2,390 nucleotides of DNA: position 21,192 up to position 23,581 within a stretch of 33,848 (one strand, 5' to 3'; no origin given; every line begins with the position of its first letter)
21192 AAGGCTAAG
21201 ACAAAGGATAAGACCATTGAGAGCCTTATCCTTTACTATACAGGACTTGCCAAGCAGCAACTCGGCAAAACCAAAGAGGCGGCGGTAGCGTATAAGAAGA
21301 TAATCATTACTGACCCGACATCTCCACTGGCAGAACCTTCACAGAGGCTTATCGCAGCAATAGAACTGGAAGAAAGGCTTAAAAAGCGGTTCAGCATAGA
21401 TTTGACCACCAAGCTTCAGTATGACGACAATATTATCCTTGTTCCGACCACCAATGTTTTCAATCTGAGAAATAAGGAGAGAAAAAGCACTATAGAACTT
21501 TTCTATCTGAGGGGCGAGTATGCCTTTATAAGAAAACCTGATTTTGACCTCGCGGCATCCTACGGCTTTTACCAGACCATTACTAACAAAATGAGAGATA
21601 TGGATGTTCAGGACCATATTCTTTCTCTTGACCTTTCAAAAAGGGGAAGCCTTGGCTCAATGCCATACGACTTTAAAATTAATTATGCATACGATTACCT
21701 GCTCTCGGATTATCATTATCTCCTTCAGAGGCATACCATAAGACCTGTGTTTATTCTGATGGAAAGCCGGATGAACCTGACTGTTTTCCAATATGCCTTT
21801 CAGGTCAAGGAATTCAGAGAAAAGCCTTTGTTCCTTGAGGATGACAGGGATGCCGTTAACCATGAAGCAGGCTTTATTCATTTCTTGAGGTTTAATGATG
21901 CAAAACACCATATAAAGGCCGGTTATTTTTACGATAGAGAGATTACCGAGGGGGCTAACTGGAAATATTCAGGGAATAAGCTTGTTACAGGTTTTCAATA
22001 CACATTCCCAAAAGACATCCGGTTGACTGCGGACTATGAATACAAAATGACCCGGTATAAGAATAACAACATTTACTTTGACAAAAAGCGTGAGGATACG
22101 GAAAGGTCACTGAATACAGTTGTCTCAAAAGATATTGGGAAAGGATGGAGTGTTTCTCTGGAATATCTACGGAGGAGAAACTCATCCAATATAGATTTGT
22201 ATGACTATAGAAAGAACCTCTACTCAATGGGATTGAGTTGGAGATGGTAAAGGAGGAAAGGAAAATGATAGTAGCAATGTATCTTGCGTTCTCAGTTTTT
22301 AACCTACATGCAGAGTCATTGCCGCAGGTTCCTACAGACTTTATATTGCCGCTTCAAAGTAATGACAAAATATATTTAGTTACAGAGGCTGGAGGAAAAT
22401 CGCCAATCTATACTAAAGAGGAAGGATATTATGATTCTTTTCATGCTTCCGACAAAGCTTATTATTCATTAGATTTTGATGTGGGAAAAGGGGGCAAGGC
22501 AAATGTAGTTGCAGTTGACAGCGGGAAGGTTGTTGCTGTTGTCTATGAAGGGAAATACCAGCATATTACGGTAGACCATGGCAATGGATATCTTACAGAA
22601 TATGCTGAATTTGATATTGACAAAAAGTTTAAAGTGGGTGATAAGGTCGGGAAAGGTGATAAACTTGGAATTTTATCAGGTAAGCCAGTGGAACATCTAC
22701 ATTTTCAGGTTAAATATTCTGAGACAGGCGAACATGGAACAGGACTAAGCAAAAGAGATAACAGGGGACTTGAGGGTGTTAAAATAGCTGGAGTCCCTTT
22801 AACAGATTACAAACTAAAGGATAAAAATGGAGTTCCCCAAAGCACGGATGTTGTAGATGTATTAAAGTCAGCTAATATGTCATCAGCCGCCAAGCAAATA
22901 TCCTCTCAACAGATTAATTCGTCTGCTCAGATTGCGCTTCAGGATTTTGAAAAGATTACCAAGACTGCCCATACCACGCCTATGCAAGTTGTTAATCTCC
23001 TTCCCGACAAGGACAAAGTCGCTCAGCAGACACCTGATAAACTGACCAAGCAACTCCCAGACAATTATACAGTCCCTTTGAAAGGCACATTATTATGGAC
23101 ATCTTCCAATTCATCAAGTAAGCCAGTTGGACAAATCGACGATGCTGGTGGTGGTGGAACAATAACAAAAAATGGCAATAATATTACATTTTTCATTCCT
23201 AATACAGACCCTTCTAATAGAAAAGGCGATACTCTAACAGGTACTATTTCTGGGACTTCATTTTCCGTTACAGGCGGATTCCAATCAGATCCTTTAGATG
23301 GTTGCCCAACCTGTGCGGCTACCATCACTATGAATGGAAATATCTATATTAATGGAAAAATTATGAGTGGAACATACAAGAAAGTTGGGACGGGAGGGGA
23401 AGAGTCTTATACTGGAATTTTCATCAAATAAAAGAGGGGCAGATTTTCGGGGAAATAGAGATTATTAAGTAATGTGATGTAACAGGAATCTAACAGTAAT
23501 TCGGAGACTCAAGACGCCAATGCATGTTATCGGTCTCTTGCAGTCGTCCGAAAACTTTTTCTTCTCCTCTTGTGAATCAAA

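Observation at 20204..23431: Slam/type-XI-secretion-like TPR plus beta-barrel gene coupled to a secreted M23 peptidase, with a divergent XRE regulator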

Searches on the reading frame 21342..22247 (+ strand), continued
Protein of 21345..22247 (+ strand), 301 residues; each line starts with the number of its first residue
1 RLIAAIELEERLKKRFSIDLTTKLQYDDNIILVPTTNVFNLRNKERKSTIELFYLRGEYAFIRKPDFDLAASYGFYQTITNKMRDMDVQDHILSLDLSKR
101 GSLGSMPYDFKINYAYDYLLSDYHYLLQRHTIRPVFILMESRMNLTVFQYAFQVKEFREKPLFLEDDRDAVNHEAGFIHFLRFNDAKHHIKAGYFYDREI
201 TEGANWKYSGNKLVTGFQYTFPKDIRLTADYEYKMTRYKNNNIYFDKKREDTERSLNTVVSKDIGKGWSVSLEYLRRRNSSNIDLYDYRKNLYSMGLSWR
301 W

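Call 90: find_encoding_contigs(protein=P0054, flank=5000, max_places=1)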
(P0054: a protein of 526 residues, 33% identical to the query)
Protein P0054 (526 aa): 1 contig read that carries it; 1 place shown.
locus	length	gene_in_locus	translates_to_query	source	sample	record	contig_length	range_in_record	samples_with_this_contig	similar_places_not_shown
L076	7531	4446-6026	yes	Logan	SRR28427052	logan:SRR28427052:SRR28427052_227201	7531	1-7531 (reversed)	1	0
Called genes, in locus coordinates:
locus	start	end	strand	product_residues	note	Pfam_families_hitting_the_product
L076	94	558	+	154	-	PF00583:Acetyltransf_1, PF13673:Acetyltransf_10, PF13508:Acetyltransf_7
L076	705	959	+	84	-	-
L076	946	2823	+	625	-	PF05226:CHASE2, PF00211:Guanylate_cyc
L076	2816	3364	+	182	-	PF13185:GAF_2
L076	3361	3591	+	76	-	-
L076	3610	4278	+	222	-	PF00850:Hist_deacetyl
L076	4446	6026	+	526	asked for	PF07719:TPR_2 (weak), PF12895:ANAPC3, PF13414:TPR_11 (weak), PF13432:TPR_16, PF14559:TPR_19 (weak), PF23914:TPR_CcmH_CycH, PF07719:TPR_2 (weak), PF13432:TPR_16, +11 more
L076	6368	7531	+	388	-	?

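Call 91: find_encoding_contigs(protein=P0010, flank=5000, max_places=1)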
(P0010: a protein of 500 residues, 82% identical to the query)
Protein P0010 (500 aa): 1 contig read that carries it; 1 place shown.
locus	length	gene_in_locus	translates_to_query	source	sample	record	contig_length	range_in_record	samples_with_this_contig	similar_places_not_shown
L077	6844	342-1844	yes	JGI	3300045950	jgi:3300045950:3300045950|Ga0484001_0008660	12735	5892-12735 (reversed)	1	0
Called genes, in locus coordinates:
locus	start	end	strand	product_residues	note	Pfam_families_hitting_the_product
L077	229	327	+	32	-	-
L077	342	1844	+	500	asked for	PF00515:TPR_1 (weak), PF13371:TPR_9 (weak), PF13414:TPR_11, PF13432:TPR_16 (weak), PF21033:RMD1-3 (weak), PF12895:ANAPC3 (weak), PF13429:TPR_15 (weak), PF23914:TPR_CcmH_CycH (weak), +17 more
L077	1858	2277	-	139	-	PF11848:DUF3368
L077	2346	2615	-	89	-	PF03683:UPF0175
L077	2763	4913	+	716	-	-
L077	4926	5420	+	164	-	PF10001:DUF2242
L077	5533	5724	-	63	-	-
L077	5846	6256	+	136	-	-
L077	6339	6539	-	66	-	-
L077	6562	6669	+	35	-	-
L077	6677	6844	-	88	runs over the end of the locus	PF10387:DUF2442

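Call 95: search_protein_families(library=pfam, proteins=[L003:5472-5918:+], max_evalue=0.01)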
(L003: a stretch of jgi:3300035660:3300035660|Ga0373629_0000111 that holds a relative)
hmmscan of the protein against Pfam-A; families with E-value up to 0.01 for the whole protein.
L003:5472-5918:+ (148 aa): 0 families

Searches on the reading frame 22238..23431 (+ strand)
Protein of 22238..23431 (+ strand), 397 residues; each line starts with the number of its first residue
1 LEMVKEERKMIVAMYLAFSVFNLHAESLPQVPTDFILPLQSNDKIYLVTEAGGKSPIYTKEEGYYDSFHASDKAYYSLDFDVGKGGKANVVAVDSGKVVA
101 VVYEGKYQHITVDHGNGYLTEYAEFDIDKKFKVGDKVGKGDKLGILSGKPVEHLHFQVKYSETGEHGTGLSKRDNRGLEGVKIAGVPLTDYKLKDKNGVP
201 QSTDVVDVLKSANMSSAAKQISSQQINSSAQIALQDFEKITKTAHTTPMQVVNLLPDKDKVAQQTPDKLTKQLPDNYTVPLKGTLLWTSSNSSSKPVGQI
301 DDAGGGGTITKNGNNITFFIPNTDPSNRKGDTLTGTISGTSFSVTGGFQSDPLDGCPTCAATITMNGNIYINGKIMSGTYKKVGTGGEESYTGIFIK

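Call 3: search_protein_families(library=pfam, proteins=[window:22238-23431:+], max_evalue=1)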
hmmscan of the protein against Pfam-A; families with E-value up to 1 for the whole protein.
window:22238-23431:+ (397 aa): 5 families
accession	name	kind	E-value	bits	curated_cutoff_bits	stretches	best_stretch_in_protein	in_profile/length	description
PF01551.29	Peptidase_M23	-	4.3e-11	43.3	28.7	1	78-161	6-90/96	Peptidase family M23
PF21881.2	STIV_penton_2nd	-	0.0068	17.2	27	1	271-314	11-54/85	A223 penton protein second domain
PF03743.19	TrbI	-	0.057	13.7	35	1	205-259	137-185/188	Bacterial conjugation TrbI-like protein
PF08402.16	TOBE_2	-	0.17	12.5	21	1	95-137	19-64/76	TOBE domain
PF16886.11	ATP-synt_ab_Xtn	-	0.18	12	25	0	121-151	6-36/88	ATPsynthase alpha/beta subunit barrel-sandwich domain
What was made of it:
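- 22265..23431 (+): Cargo gene of 388 aa (ORF from TTG 22238 = 397 aa). Numbering below follows the 397-aa ORF from TTG 22238. Short signal peptide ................|ES, M23 metallopeptidase domain (ORF residues ~26-205, nt 22313-22852), low-complexity linker (~206-272). PF01551 43.3 bits (call 3).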

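Call 4: search_protein_families(library=ncbifam, proteins=[window:22238-23431:+], max_evalue=1)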
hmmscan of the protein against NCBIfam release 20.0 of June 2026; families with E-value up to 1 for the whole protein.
window:22238-23431:+ (397 aa): 2 families
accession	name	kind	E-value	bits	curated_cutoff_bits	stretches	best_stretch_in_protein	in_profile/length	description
NF052336.1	PdgHdaseHSB100310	equivalog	2.2e-07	30.6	500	1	57-162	39-145/316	peptidoglycan hydrolase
NF047755.1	LIC_10271_M23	exception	2.7e-05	24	180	1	86-159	126-197/207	LIC_10271 family cell wall hydrolase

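Call 7: search_solved_structures(query=window:22238-23431:+, max_evalue=1)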
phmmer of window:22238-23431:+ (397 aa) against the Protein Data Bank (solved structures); distinct sequences matched with E-value up to 1: 9.
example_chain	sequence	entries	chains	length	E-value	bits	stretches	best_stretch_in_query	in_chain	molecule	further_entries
6r7u_A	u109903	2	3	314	0.068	15.5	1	193-258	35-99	Mirolysin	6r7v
6ue4_A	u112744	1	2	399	0.11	14.8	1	103-157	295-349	ShyA endopeptidase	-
6u2a_A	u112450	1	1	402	0.11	14.7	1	103-157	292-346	ShyA endopeptidase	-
4il7_A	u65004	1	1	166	0.18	14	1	271-314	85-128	Putative uncharacterized protein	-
9zem_A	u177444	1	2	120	0.36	13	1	218-277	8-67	HeliScrew4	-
6bo3_A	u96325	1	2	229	0.37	13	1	272-314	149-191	Uncharacterized protein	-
3j31_Q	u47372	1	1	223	0.37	13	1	272-313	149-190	A223 penton base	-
6r7w_A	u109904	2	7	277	0.4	12.9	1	198-258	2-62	Mirolysin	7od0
6ik4_A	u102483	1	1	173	0.61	12.3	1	68-146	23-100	Elastinolytic metalloprotease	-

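Call 9: find_homologous_proteins(query=window:22238-23431:+, max_evalue=0.001)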
Query window:22238-23431:+ (397 aa): 4 proteins with E <= 0.001 among 4135 candidates.
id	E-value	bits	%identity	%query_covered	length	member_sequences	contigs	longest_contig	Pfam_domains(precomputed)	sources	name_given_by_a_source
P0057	6.0e-256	867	100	98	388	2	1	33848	PF01551.30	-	-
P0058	1.7e-79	286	64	49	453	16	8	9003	PF01551.30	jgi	-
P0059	1.9e-40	157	39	83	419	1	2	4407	PF01551.30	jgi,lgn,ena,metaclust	metaclust:\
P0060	5.1e-8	51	33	43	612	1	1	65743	PF01551.30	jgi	jgi:hypothetical protein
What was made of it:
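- Checked: The database gene call P0057 also starts there (call 9).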

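Call 65: predict_structure(alignment_id=A5)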
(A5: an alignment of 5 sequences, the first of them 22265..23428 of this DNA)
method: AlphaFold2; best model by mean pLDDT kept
length: 388 residues; sequences in the alignment: 5
mean_pLDDT: 55.6   pTM: 0.46
mean pLDDT of the five models: 55.6, 54.3, 53.9, 53.5, 52.7
residues with pLDDT >= 90: 42; 70-90: 79; 50-70: 69; < 50: 198
segments of 3 or more residues with pLDDT < 50: 1-18, 44-64, 158-165, 205-299, 312-321, 340-352, 359-388
pLDDT, mean of each block of 10 residues (from residue 1): 44 42 78 83 42 37 61 87 92 83 85 91 92 90 81 54 52 78 68 76 50 28 29 28 25 28 42 37 33 36 53 43 55 54 45 51 40 40 34
secondary structure, 60 per line:
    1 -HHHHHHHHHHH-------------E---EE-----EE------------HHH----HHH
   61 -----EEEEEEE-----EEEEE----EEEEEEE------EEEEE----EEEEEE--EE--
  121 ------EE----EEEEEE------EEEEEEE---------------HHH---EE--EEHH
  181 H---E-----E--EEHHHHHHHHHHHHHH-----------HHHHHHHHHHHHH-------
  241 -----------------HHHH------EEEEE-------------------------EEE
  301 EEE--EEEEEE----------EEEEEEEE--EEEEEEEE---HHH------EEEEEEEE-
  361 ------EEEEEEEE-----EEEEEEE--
elements in order: H2-12 E66-72 E78-82 E87-93 E100-104 E109-114 E133-138 E145-151 H196-209 H221-233 H258-261 E268-272 E298-303 E306-311 E322-329 E332-339 E352-359 E367-374 E380-386
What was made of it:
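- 23054..23428 (+): Orphan beta-rich C-terminal domain of the cargo (last 125 aa, contains CPTC); candidate export or targeting domain. AlphaFold2 draws eight strands at pLDDT 33-55 (call 65).
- On T11SS cargo: The AlphaFold2 model of the window's C-terminus has eight strands but pLDDT 33-55 (call 65).
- Its model is low-confidence (call 65).
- Tried and rejected: Its C-terminus came out low-confidence (call 65), and the class-A domain could not be modelled.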

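Call 70: fold_search(model_id=the predicted structure, library=pdb)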
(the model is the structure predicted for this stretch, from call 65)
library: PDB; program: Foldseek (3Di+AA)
matches with E <= 10: 643; with E <= 0.001: 30
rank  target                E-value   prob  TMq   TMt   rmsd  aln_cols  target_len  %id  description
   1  4rny_A                4.3e-05  1.00  0.26  0.27  13.8       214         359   14  Structure of Helicobacter pylori Csd3 from the orthorhombic crystal (released 2015-03-11)
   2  8tzl_E                5.1e-05  1.00  0.25  0.27  11.2       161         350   19  Cryo-EM structure of Vibrio cholerae FtsE/FtsX/EnvC complex, full-length (released 2023-12-20)
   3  3it5_A                7.6e-05  1.00  0.26  0.50   4.6       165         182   17  Crystal Structure of the LasA Virulence Factor from Pseudomonas aeruginosa (released 2009-11-17)
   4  3it5_B                8.5e-05  1.00  0.23  0.45   4.8       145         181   18  Crystal Structure of the LasA Virulence Factor from Pseudomonas aeruginosa (released 2009-11-17)
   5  4lxc_D                8.5e-05  1.00  0.20  0.29  18.5       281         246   14  The antimicrobial peptidase lysostaphin from Staphylococcus simulans (released 2014-07-09)
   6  4lxc_C                8.5e-05  1.00  0.19  0.30  20.9       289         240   15  The antimicrobial peptidase lysostaphin from Staphylococcus simulans (released 2014-07-09)
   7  7qrl_A                9.9e-05  1.00  0.26  0.63   5.6       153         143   20  LytM domain of DipM, a coordinator of a complex net of autolysins in Caulobacter crescentus (released 2023-06-21)
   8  7qrl_C                1.3e-04  1.00  0.24  0.56   9.8       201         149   15  LytM domain of DipM, a coordinator of a complex net of autolysins in Caulobacter crescentus (released 2023-06-21)
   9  5nmy_MODEL_1_A        1.4e-04  1.00  0.19  0.29  22.0       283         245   14  NMR solution structure of lysostaphin (released 2018-05-16)
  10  3it5_E                1.5e-04  1.00  0.25  0.49   5.6       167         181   20  Crystal Structure of the LasA Virulence Factor from Pseudomonas aeruginosa (released 2009-11-17)
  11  6jmz                  1.6e-04  1.00  0.22  0.32  11.2       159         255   23  Structure of H247A mutant open form peptidoglycan peptidase (released 2020-01-15)
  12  3it5_G                2.0e-04  1.00  0.23  0.45   4.6       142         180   19  Crystal Structure of the LasA Virulence Factor from Pseudomonas aeruginosa (released 2009-11-17)
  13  6ue4_B                2.1e-04  1.00  0.18  0.20   9.0       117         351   21  ShyA Endopeptidase from Vibrio cholerae (Closed form) (released 2020-05-27)
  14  3uz0_B                2.2e-04  1.00  0.25  0.62   4.8       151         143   20  Crystal Structure of SpoIIIAH and SpoIIQ Complex (released 2012-03-21)
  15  6jmy                  2.2e-04  1.00  0.23  0.32  12.8       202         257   20  Structure of wild type closed form of peptidoglycan peptidase (released 2020-01-15)
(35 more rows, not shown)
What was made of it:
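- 22265..23431 (+): AlphaFold2 core pLDDT 80-92 and Foldseek hits to LasA, lysostaphin, DipM and Csd3 (calls 65, 70).
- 23054..23428 (+): Weak Foldseek matches to NHBA-C3 and TbpB (call 70).
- On T11SS cargo: The first non-M23 Foldseek hits are NHBA-C3 (E 0.011, TM 0.58 to target) and TbpB (E 0.016-0.027) (call 70).
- On Peptidase M23 (active enzyme): Model core pLDDT 80-92, with M23 structures on top of the Foldseek list (calls 65, 70).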

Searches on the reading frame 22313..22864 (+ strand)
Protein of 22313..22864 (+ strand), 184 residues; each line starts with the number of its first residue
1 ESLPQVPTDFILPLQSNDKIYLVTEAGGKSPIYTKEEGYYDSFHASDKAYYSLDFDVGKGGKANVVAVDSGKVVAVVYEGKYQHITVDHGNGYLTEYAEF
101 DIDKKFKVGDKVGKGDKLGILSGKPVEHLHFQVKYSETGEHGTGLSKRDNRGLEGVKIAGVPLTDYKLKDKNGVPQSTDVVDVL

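Call 76: search_solved_structures(query=A8, max_evalue=0.01, show_alignments=2)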
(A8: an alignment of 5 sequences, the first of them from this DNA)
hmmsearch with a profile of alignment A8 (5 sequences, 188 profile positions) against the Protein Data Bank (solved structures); distinct sequences matched with E-value up to 0.01: 40.
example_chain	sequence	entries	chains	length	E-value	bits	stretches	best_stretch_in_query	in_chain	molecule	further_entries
9m7n_A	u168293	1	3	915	9.5e-15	58.3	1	50-138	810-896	Gp16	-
6jmx_A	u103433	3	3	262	5.1e-14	55.9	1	30-140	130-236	Peptidase M23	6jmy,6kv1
7qrl_A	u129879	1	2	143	1.4e-13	54.5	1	51-144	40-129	DipM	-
7qrl_C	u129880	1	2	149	1.5e-13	54.4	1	51-144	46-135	DipM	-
6jmz_A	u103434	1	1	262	2.4e-13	53.7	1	30-139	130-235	Peptidase M23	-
6jn0_A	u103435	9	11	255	2.5e-13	53.7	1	30-138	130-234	Peptidase M23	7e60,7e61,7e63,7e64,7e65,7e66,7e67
6jn1_A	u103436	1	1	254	2.5e-13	53.7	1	30-138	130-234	Peptidase M23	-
6jn7_A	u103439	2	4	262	3.5e-13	53.2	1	30-140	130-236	Peptidase M23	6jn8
5kqb_A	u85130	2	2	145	1.5e-12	51.1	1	42-140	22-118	Peptidase M23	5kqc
6u2a_A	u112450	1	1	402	5.1e-12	49.4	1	52-136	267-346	ShyA endopeptidase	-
6ue4_A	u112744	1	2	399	5.1e-12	49.4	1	52-136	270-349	ShyA endopeptidase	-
2b44_A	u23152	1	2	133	3.5e-11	46.7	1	38-137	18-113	Glycyl-glycine endopeptidase lytM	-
2b0p_A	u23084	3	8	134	4.8e-11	46.2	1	38-137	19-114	Glycyl-glycine endopeptidase lytM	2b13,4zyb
2gu1_A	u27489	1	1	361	1.1e-10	45.1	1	52-139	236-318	Zinc peptidase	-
9gy1_A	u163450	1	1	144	2.7e-10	43.8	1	49-138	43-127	Peptidase, M23 family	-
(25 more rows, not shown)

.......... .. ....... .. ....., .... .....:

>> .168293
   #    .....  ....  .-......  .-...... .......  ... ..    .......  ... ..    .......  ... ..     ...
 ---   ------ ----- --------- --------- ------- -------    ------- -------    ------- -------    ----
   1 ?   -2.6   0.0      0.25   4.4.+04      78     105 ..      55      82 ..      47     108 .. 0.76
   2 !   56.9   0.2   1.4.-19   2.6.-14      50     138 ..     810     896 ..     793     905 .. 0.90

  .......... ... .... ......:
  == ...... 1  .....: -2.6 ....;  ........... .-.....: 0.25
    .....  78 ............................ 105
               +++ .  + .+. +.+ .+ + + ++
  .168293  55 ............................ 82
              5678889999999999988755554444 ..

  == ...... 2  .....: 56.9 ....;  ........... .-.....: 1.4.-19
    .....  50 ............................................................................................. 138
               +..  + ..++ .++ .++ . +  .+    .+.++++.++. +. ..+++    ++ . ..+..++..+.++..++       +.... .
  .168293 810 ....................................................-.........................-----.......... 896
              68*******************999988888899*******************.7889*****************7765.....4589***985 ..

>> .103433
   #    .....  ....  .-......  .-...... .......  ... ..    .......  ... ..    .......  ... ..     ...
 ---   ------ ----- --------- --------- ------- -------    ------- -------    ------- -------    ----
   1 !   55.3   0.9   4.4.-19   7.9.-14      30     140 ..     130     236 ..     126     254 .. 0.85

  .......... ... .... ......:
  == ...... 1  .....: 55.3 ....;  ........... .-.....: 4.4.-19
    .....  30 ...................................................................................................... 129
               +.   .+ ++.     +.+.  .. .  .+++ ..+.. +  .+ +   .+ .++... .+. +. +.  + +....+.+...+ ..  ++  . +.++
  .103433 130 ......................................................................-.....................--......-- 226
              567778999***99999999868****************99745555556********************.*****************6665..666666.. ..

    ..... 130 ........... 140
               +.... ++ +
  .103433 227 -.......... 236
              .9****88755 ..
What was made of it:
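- Closest known: Secreted bacteriolytic M23 enzymes. Same: Solved-structure relatives by fold and by profile include LasA, lysostaphin and zoocin A (calls 70, 76).
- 22265..23431 (+): PDB profile hits to M23 enzymes (call 76).
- On Peptidase M23 (active enzyme): PDB profile hits at E 1e-14 (call 76).
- Checked: A profile of its M23 region matches solved M23 enzymes at E 1e-14 to 1e-8 (call 76).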

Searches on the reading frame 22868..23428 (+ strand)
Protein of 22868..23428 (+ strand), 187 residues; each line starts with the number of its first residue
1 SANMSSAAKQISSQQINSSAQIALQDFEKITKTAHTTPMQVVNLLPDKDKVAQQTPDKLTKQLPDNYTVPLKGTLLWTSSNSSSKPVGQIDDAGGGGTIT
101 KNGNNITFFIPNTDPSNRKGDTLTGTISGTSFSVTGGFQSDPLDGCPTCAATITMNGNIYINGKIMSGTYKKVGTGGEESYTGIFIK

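Call 5: search_protein_families(library=pfam, proteins=[window:22868-23428:+], max_evalue=10)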
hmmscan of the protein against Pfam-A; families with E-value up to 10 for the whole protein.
seq(187 aa): 2 families
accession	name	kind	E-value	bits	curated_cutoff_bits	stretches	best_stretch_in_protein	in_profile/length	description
PF21881.2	STIV_penton_2nd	-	0.0057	17.4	27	1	61-104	11-54/85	A223 penton protein second domain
PF02822.19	Antistasin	-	0.26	12.3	21.2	1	136-149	12-24/26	Antistasin family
